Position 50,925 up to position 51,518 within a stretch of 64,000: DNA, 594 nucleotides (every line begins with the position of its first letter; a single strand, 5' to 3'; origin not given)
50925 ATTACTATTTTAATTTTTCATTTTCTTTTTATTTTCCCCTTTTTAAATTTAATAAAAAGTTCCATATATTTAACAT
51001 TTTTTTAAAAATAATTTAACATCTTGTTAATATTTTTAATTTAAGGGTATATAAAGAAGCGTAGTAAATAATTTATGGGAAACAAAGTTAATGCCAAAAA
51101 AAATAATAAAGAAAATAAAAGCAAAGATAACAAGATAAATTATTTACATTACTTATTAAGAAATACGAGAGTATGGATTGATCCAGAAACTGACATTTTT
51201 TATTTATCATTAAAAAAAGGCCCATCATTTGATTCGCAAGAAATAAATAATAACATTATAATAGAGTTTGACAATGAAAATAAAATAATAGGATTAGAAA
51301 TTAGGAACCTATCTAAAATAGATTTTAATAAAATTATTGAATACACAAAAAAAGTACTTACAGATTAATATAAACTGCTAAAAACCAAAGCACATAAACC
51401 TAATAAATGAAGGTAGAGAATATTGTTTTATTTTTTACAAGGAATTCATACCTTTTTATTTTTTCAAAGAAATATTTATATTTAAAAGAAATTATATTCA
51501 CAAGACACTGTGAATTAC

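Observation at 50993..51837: DUF2283/DUF4258 toxin-antitoxin-like pair bracketed by identical 53-bp direct repeats that duplicate the flgF promoter region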

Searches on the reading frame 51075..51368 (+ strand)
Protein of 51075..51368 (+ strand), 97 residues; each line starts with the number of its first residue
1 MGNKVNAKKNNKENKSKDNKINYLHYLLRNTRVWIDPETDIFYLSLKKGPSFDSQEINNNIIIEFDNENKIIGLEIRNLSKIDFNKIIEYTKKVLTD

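Call 5: search_protein_families(library=pfam, proteins=[window:51075-51368:+], max_evalue=0.1)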
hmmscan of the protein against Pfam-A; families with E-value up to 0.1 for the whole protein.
window:51075-51368:+ (97 aa): 2 families
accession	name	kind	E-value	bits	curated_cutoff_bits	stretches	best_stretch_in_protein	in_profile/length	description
PF10049.14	DUF2283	-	4.5e-15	56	23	1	33-79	2-48/49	Protein of unknown function (DUF2283)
PF20037.4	DUF6440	-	0.065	13.5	26.5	0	29-49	15-35/53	Family of unknown function (DUF6440)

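Call 11: search_protein_families(library=padloc, proteins=[window:51075-51368:+], max_evalue=0.001)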
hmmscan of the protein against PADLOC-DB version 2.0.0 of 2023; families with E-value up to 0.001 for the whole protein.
window:51075-51368:+ (97 aa): 0 families

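Call 34: find_homologous_proteins(query=window:51075-51368:+, max_evalue=0.001)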
Query window:51075-51368:+ (97 aa): 1 proteins with E <= 0.001 among 3 candidates.
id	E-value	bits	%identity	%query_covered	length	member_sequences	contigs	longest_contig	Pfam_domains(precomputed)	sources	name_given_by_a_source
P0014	1.2e-54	200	100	100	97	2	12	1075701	PF10049.15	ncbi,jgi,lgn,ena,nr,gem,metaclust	ncbi:MAG: DUF2283 domain-containing protein [bacterium]|nr:DUF2283 domain-containing protein [bacter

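Call 35: find_encoding_contigs(protein=P0014, flank=3000, max_places=10)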
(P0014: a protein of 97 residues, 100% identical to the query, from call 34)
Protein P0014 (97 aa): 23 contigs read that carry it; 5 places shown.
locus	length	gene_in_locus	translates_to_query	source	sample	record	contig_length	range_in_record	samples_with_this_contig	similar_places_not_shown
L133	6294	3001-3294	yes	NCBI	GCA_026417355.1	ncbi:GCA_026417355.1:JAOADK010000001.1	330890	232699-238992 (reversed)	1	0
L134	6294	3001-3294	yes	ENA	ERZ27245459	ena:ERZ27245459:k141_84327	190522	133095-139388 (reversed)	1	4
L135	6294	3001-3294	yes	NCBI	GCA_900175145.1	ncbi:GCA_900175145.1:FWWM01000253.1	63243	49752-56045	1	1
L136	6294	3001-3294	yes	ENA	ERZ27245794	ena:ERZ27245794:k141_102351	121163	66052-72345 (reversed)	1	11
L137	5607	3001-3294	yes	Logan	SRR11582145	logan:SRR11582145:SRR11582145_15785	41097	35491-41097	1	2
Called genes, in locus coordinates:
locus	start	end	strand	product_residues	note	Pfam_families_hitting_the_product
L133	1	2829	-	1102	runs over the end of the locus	PF13091:PLDc_2, PF00270:DEAD (faint), PF04851:ResIII, PF00176:SNF2-rel_dom, PF00271:Helicase_C, PF22590:Cas3-like_C_2 (weak)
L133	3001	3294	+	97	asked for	PF10049:DUF2283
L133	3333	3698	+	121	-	-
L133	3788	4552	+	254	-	PF00460:Flg_bb_rod (weak), PF22692:LlgE_F_G_D1, PF06429:Flg_bbr_C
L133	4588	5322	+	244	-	PF00460:Flg_bb_rod, PF22692:LlgE_F_G_D1, PF06429:Flg_bbr_C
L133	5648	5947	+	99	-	-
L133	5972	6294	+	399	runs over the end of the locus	-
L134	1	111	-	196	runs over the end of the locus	-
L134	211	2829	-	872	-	PF13091:PLDc_2, PF00270:DEAD (faint), PF04851:ResIII, PF00176:SNF2-rel_dom, PF00271:Helicase_C, PF22590:Cas3-like_C_2 (weak)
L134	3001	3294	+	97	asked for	PF10049:DUF2283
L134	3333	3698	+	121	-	-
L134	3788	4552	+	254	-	PF00460:Flg_bb_rod (weak), PF22692:LlgE_F_G_D1, PF06429:Flg_bbr_C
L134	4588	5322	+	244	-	PF00460:Flg_bb_rod, PF22692:LlgE_F_G_D1, PF06429:Flg_bbr_C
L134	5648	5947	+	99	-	-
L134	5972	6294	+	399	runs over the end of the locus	-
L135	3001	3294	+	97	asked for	PF10049:DUF2283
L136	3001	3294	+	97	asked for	PF10049:DUF2283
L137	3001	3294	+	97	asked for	PF10049:DUF2283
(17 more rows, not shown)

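Call 55: search_solved_structures(query=window:51075-51368:+, max_evalue=1)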
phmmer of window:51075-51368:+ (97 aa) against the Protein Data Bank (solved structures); distinct sequences matched with E-value up to 1: 3.
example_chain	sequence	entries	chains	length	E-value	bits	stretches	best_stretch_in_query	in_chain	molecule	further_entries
7f4l_B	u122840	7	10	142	0.72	13.8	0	10-95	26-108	Transmembrane protein, putative | AMTP2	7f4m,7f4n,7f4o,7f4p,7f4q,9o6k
9nw3_3A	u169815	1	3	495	0.83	13.6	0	40-86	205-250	C2 domain protein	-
8xyl_D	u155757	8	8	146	0.92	13.4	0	10-95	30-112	Transmembrane protein, putative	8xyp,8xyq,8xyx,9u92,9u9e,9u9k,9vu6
